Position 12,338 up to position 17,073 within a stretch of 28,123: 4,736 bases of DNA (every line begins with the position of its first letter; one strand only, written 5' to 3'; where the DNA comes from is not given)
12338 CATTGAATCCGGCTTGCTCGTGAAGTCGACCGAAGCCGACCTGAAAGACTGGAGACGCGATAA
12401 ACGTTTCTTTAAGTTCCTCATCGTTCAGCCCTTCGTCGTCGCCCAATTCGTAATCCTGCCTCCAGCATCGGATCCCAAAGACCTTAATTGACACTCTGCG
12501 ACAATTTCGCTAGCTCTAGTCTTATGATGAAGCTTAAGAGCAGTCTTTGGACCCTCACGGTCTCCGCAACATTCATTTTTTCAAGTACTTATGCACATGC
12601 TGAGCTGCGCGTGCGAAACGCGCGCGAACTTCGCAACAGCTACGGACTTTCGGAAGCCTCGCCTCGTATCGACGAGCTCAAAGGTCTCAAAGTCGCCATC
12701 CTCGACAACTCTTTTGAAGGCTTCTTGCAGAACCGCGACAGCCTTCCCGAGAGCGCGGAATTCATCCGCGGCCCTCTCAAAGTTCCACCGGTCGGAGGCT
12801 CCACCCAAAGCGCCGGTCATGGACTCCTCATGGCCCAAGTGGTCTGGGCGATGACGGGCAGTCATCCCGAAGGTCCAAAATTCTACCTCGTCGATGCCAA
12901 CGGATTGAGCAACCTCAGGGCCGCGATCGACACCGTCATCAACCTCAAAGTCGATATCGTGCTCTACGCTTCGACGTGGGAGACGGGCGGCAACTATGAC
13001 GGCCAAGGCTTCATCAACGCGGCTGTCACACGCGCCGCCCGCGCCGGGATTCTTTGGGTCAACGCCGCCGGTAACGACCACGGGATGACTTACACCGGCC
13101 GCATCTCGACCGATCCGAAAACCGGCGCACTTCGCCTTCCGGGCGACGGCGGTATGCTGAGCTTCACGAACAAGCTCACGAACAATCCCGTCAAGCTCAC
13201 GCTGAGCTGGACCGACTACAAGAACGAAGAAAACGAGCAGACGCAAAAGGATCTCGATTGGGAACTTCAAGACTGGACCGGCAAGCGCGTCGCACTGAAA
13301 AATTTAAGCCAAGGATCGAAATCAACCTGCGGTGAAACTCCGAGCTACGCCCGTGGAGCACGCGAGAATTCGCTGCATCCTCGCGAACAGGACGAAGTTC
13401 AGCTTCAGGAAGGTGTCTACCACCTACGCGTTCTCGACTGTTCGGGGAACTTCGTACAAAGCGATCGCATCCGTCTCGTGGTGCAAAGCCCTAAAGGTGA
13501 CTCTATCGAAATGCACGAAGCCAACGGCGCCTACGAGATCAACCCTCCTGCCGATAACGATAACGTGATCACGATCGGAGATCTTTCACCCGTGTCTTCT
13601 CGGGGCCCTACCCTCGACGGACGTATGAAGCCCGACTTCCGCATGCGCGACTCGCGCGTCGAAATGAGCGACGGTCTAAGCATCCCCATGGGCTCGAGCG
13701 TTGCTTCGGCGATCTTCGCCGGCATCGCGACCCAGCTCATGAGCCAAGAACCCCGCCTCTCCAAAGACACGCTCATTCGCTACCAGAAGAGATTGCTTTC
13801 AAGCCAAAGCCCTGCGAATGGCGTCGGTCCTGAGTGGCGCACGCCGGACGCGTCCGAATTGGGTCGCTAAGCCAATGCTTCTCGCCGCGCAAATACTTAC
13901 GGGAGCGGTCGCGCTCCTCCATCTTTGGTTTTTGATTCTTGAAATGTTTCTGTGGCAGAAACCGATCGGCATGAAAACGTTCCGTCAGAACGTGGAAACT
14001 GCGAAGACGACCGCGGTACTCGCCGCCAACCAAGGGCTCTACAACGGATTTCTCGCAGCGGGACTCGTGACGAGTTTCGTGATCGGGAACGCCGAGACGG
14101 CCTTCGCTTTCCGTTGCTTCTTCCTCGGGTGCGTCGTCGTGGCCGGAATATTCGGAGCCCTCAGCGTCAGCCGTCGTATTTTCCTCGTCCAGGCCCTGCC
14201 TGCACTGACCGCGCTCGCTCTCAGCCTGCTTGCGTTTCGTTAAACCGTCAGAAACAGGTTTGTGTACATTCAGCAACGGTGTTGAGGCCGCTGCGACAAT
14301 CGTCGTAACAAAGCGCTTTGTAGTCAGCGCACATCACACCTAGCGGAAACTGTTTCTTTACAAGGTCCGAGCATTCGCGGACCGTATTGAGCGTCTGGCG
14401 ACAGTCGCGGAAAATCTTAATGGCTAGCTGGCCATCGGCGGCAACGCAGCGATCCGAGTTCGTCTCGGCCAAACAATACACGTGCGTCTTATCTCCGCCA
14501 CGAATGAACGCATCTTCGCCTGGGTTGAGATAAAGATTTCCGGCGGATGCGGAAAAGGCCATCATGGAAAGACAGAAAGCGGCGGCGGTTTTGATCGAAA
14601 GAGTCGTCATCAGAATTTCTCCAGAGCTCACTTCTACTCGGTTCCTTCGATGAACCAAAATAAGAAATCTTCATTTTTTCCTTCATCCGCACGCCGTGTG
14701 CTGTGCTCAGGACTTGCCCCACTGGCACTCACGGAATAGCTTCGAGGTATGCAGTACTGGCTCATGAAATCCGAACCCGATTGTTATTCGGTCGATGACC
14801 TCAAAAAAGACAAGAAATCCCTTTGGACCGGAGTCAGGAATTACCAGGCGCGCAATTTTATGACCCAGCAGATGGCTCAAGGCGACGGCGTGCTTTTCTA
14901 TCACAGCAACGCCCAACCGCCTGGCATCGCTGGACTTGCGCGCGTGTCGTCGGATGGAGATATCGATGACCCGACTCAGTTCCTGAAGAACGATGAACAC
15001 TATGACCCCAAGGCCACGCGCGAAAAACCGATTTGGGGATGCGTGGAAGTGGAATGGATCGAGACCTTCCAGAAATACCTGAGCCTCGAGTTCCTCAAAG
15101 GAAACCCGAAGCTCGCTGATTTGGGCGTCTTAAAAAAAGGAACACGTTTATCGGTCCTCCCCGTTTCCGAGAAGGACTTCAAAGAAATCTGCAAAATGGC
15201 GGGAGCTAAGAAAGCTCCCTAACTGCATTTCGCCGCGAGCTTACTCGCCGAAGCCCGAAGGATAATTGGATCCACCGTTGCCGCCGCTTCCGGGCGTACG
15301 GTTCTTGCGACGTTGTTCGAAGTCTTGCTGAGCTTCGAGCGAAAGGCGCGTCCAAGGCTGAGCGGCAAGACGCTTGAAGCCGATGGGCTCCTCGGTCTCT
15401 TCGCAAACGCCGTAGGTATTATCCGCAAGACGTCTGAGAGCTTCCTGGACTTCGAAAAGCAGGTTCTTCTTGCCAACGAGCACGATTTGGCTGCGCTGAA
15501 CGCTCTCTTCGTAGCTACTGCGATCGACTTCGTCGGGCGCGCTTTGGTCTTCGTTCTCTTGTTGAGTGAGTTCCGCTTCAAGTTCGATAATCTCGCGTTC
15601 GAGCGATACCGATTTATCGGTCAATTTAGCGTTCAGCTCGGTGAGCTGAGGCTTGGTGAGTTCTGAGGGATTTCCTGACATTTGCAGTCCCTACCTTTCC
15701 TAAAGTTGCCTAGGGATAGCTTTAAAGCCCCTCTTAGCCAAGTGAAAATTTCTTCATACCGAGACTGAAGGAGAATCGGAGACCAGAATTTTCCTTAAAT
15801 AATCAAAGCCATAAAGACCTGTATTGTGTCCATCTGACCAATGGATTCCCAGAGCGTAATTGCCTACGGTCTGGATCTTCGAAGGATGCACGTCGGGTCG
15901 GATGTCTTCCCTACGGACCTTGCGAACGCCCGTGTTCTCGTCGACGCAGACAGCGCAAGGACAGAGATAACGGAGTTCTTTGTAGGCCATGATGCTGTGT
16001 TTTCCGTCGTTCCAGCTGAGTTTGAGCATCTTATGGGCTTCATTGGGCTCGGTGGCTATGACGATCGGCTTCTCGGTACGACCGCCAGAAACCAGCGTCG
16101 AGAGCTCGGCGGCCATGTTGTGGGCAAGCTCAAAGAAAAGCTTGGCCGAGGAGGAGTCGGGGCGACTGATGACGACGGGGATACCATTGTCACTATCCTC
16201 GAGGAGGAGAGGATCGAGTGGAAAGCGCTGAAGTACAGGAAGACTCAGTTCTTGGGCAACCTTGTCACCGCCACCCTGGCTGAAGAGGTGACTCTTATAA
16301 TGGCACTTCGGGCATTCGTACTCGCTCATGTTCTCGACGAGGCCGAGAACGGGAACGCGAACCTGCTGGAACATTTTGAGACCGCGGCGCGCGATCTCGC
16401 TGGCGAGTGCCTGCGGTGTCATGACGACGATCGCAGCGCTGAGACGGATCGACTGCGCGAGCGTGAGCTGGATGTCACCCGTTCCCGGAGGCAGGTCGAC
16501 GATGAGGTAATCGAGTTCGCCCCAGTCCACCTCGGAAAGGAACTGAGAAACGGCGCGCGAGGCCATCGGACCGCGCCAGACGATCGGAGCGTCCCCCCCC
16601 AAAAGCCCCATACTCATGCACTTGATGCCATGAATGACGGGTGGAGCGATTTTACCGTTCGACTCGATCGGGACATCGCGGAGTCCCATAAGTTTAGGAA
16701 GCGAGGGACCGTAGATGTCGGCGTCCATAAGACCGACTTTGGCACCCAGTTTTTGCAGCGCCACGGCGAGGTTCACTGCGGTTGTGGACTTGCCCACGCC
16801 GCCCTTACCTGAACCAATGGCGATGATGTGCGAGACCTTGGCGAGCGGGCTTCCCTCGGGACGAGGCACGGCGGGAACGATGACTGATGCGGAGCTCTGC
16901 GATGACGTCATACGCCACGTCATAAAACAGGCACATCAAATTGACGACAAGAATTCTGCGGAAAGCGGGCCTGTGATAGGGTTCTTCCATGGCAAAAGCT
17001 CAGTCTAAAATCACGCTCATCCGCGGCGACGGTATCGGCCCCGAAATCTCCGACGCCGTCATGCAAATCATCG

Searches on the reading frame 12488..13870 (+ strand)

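Call 6: search_protein_families(library=pfam, proteins=[window:12488-13870:+], max_evalue=0.01)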
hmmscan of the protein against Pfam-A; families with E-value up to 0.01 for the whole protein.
window:12488-13870:+ (460 aa): 1 family
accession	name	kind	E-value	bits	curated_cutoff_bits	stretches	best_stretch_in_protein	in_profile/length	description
PF00082.27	Peptidase_S8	-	2.7e-13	50.3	21.8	1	65-429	2-265/288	Subtilase family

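Call 9: search_protein_families(library=ncbifam, proteins=[window:12488-13870:+], max_evalue=1)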
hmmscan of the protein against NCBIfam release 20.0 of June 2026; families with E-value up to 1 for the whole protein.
window:12488-13870:+ (460 aa): 3 families
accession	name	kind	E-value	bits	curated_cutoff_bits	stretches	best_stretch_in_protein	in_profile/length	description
TIGR03895.1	protease_PatA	subfamily_domain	0.00018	20.4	421.05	1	142-199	45-101/606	PatA/PatG family cyanobactin maturation protease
NF049966.1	QH_SP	equivalog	0.0047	16.3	165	1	400-432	174-206/219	subtilisin-like serine protease QhpE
NF040809.1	germ_prot_CspBA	exception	0.02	12.5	1250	1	338-384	955-1008/1099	bifunctional germination protease/germinant receptor pseudoprotease CspBA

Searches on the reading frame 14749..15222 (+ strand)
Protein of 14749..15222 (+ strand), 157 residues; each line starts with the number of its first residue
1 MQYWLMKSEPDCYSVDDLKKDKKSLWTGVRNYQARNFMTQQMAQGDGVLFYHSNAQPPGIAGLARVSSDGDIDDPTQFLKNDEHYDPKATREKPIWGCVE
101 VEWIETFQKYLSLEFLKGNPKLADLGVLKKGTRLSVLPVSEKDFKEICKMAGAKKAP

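Call 6: search_protein_families(library=pfam, proteins=[window:14749-15222:+], max_evalue=0.01)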
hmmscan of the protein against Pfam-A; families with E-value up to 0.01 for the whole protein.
window:14749-15222:+ (157 aa): 1 family
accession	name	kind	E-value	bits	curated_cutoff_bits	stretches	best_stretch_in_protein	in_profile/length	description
PF01878.24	EVE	-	7.9e-52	175.6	23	1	2-150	1-145/145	EVE domain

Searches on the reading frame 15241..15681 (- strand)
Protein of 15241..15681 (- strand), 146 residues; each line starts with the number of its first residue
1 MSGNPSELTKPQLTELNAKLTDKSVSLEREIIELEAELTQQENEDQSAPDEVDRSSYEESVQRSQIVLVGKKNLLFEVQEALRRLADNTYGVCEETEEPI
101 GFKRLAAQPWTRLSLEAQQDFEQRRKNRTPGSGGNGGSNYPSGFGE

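Call 60: search_protein_families(library=pfam, proteins=[window:15241-15681:-], max_evalue=0.001)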
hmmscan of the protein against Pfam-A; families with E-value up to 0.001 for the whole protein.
window:15241-15681:- (146 aa): 1 family
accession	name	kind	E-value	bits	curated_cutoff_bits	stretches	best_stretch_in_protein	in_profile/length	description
PF01258.23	zf-dskA_traR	-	4.9e-10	39.7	24.9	1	89-123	2-36/36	Prokaryotic dksA/traR C4-type zinc finger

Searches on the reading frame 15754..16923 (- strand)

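Call 60: search_protein_families(library=pfam, proteins=[window:15754-16923:-], max_evalue=0.001)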
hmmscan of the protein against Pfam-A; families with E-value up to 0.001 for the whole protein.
window:15754-16923:- (389 aa): 7 families
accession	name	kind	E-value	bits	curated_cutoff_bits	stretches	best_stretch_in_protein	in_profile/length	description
PF10609.15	ParA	-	1.6e-94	316.4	27.1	1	29-270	1-245/246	NUBPL iron-transfer P-loop NTPase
PF06155.17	GBBH-like_N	-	2.1e-23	83.3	22.8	1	295-377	5-85/85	Gamma-butyrobetaine hydroxylase-like, N-terminal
PF01656.29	CbiA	-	6.7e-12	45.9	25.4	1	34-273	1-68/125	CobQ/CobB/MinD/ParA nucleotide binding domain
PF13614.12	AAA_31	-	1.6e-11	44.9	27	1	32-70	2-40/177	AAA domain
PF09140.17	MipZ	-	3.8e-09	36.7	20.7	1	32-88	1-57/262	ATPase MipZ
PF00142.24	Fer4_NifH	-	6.8e-07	29.5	25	1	38-68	6-36/271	4Fe-4S iron sulfur cluster binding proteins, NifH/frxC family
PF02374.21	ArsA_ATPase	-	0.00015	21.6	24.3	0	38-67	7-36/305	Anion-transporting ATPase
